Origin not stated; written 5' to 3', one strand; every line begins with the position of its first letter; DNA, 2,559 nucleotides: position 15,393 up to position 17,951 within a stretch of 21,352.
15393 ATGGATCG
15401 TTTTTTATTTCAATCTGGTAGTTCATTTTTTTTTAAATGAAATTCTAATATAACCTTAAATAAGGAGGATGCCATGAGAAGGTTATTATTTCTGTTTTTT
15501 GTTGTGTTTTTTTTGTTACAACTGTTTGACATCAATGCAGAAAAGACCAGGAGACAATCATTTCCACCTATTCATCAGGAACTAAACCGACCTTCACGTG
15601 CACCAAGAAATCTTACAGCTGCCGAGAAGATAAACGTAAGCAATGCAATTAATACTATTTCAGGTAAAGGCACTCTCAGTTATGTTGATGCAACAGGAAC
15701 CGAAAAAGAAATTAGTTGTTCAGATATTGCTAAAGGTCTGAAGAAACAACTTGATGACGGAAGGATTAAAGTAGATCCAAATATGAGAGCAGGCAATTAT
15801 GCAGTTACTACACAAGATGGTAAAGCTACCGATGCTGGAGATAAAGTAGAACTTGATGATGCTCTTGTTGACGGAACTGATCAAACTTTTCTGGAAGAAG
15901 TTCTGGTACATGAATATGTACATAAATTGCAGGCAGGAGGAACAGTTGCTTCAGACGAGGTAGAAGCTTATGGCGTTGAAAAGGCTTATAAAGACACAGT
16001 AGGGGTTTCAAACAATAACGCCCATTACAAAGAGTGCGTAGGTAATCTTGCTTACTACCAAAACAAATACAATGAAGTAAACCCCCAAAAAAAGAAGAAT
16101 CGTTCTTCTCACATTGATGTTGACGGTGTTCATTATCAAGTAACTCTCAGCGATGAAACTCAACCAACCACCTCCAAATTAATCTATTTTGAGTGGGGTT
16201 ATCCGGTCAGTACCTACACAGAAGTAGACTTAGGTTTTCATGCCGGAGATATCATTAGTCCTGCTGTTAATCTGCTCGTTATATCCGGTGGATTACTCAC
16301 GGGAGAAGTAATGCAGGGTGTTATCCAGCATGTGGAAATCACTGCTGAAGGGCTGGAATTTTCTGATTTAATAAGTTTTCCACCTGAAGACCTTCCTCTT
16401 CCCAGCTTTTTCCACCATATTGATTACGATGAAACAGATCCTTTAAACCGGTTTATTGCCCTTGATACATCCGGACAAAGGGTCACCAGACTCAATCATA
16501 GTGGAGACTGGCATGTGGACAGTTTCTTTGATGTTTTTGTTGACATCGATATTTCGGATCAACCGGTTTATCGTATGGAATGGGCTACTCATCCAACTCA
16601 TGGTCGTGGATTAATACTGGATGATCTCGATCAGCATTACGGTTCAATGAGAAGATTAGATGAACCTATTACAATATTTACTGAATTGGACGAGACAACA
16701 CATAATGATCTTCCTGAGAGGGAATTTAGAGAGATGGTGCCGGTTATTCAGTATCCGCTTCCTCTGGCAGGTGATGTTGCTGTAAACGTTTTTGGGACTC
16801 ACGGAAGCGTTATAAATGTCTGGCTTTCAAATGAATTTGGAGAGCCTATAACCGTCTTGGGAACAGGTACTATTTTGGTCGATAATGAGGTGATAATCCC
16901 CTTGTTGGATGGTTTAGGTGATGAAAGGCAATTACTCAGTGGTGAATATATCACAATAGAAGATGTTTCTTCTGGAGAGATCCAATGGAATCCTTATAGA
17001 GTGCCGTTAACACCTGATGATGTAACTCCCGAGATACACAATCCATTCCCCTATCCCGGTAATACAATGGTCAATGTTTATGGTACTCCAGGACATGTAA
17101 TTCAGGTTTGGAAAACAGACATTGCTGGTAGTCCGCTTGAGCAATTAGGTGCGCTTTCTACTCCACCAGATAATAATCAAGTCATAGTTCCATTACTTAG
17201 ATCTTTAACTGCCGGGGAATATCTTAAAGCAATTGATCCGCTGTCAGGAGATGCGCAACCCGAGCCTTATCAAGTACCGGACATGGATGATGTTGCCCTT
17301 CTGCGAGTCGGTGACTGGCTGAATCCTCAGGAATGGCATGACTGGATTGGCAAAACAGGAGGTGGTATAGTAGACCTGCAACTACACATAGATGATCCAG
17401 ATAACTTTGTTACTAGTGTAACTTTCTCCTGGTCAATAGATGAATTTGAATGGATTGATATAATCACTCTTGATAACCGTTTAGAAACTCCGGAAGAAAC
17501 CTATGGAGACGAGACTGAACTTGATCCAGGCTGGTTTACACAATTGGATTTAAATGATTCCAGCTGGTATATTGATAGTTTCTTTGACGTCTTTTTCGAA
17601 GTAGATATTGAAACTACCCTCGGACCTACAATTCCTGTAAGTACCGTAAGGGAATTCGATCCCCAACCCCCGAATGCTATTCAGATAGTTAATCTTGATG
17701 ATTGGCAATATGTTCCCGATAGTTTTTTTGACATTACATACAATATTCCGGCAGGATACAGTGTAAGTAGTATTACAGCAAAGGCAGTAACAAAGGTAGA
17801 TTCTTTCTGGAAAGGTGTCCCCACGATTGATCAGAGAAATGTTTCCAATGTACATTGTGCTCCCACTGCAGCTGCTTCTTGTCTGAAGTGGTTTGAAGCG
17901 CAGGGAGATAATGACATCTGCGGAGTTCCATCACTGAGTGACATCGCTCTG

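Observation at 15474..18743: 1089-aa secreted protein carrying two candidate peptidase-like modules (N-terminal HExxH, C-terminal Cys...His) around internally duplicated beta-rich repeats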

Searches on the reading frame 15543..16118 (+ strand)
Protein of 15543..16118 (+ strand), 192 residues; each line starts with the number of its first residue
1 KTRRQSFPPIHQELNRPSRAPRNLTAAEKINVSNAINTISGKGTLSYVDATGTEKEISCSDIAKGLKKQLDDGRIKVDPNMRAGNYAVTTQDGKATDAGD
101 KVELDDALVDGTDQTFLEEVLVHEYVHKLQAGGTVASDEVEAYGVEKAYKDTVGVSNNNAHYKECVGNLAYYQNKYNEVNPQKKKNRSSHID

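Call 22: search_protein_families(library=pfam, proteins=[window:15543-16118:+], max_evalue=10)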
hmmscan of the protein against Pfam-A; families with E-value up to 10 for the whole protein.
window:15543-16118:+ (192 aa): 2 families
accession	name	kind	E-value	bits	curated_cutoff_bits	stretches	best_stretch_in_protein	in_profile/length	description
PF06004.18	DUF903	-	0.00037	20.8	27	2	85-106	1-22/49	Bacterial protein of unknown function (DUF903)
PF10263.15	SprT-like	-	0.0025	18.1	25.6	1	89-129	39-73/108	SprT-like family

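Call 58: search_solved_structures(query=A5, max_evalue=10, show_alignments=4)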
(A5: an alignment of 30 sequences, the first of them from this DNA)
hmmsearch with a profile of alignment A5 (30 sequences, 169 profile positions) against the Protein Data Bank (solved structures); distinct sequences matched with E-value up to 10: 3.
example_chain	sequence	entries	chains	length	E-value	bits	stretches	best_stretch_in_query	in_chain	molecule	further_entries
3ofe_A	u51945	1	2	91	0.55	13.1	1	26-88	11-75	LDLR chaperone boca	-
5isu_A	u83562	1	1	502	0.55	13.1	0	6-68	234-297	Lmo0135 protein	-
3off_A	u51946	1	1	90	0.61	13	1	27-88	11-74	LDLR chaperone boca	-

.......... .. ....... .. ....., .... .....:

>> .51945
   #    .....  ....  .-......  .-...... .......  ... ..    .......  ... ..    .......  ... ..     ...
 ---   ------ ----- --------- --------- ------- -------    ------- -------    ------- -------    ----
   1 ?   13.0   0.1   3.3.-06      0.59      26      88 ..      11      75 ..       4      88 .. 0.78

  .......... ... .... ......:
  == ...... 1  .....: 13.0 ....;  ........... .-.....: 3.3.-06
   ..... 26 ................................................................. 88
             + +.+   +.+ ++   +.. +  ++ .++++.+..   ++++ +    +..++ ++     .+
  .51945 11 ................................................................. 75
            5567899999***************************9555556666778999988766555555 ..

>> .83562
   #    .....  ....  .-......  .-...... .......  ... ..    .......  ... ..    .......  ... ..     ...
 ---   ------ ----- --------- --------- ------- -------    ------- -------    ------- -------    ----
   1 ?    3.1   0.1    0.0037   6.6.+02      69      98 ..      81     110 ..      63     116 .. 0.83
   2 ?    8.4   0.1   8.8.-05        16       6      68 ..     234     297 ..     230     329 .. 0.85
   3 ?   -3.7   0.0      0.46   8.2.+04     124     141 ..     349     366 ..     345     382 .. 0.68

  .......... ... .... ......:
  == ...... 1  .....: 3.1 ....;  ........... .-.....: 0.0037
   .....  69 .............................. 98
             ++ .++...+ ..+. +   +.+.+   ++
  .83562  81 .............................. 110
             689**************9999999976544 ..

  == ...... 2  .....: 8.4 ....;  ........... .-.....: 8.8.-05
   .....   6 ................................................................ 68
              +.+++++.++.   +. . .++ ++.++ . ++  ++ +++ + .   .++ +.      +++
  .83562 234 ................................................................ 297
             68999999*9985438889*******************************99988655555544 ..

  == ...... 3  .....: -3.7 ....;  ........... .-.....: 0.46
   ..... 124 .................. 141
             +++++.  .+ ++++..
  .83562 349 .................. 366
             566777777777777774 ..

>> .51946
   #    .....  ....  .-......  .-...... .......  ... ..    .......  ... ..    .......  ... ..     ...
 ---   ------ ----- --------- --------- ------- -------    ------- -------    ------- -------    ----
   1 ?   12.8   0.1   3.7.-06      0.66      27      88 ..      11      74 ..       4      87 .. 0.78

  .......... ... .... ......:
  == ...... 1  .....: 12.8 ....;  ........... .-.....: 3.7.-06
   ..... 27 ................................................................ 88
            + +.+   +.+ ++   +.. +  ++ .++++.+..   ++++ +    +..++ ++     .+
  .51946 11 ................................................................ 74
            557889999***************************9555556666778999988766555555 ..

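Call 59: search_protein_families(library=pfam, alignment_id=A5, max_evalue=1)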
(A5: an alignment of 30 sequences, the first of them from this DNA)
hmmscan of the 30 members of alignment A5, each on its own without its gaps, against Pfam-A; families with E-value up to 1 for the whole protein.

A. member 1, seq(162 aa): 2 families
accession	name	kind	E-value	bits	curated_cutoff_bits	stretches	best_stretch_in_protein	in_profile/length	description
PF06004.18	DUF903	-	0.00022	21.5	27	1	67-88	1-22/49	Bacterial protein of unknown function (DUF903)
PF10263.15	SprT-like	-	0.0021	18.3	25.6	1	70-111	38-73/108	SprT-like family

B. families by the number of members that match (of 30 scanned): 15 families
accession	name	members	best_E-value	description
PF10263.15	SprT-like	8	0.0021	SprT-like family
PF06004.18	DUF903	3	0.00022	Bacterial protein of unknown function (DUF903)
PF15639.11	Tox-MPTase3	3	0.0033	Metallopeptidase toxin 3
PF15638.11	Tox-MPTase2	3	0.032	Metallopeptidase toxin 2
PF20352.3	DUF6647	2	0.035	Domain of unknown function (DUF6647)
PF02769.27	AIRS_C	1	0.0086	AIR synthase related protein, C-terminal domain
PF13699.11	eCIS_core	1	0.01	eCIS core domain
PF00694.25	Aconitase_C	1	0.036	Aconitase C-terminal domain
PF16827.10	zf-HC3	1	0.052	zinc-finger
PF18888.5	DUF5650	1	0.079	Repeat of unknown function (DUF5650)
PF13641.12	Glyco_tranf_2_3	1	0.081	Glycosyltransferase like family 2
PF04450.18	BSP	1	0.11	Peptidase of plants and bacteria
PF05132.19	RNA_pol_Rpc4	1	0.15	RNA polymerase III RPC4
PF01978.25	TrmB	1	0.21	Sugar-specific transcriptional regulator TrmB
PF10668.15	Phage_terminase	1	0.34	Phage terminase small subunit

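Call 103: search_protein_families(library=ncbifam, alignment_id=A5, max_evalue=1)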
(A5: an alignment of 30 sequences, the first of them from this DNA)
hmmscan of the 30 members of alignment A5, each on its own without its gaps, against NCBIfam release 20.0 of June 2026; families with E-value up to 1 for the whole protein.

A. member 1, seq(162 aa): 1 family
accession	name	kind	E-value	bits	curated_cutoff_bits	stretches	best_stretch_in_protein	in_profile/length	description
NF033216.1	lipo_YgdI_YgdR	subfamily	0.00022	21.1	42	1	66-88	21-43/71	YgdI/YgdR family lipoprotein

B. families by the number of members that match (of 30 scanned): 7 families
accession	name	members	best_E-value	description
NF033216.1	lipo_YgdI_YgdR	3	0.00022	YgdI/YgdR family lipoprotein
TIGR04267.2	mod_HExxH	2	0.022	aKG-HExxH-type peptide beta-hydroxylase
NF050104.1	TA_MazE_antitoxin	1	0.012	type II toxin-antitoxin system MazE family antitoxin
NF005176.1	PRK06655.1-1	1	0.05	flagellar hook assembly protein FlgD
TIGR00868.1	hCaCC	1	0.065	calcium-activated chloride channel protein 1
TIGR00170.1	leuC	1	0.076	3-isopropylmalate dehydratase large subunit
TIGR03661.1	T1SS_VCA0849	1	0.13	type I secretion C-terminal target domain-containing protein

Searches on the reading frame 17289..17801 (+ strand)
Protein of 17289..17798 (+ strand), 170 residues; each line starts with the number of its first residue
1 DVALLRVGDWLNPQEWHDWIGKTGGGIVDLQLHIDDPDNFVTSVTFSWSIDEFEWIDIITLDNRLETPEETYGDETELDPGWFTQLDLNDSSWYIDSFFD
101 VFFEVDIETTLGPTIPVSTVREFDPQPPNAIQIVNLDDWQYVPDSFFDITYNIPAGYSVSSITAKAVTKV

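Call 22: search_protein_families(library=pfam, proteins=[window:17289-17798:+], max_evalue=10)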
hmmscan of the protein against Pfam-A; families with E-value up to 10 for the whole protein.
window:17289-17798:+ (170 aa): 0 families

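Call 96: search_solved_structures(query=A8, max_evalue=1, show_alignments=2)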
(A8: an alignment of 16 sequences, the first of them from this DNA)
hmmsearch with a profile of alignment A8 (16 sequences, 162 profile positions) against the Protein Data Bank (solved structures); distinct sequences matched with E-value up to 1: 0.

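Call 97: search_protein_families(library=pfam, alignment_id=A8, max_evalue=1)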
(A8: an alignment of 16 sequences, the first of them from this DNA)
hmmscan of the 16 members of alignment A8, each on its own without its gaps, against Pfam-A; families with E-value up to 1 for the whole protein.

A. member 1, seq(170 aa): 0 families

B. families by the number of members that match (of 16 scanned): 6 families
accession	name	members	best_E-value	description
PF02012.26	BNR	2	0.041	BNR/Asp-box repeat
PF19077.6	Big_13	1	0.00056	Bacterial Ig-like domain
PF13750.12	Big_3_3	1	0.00067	Bacterial Ig-like domain (group 3)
PF22098.1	DUF6942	1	0.016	Family of unknown function (DUF6942)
PF21471.3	Reelin_subrepeat-B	1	0.22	Reelin subrepeat B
PF14302.11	DUF4377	1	0.25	Domain of unknown function (DUF4377)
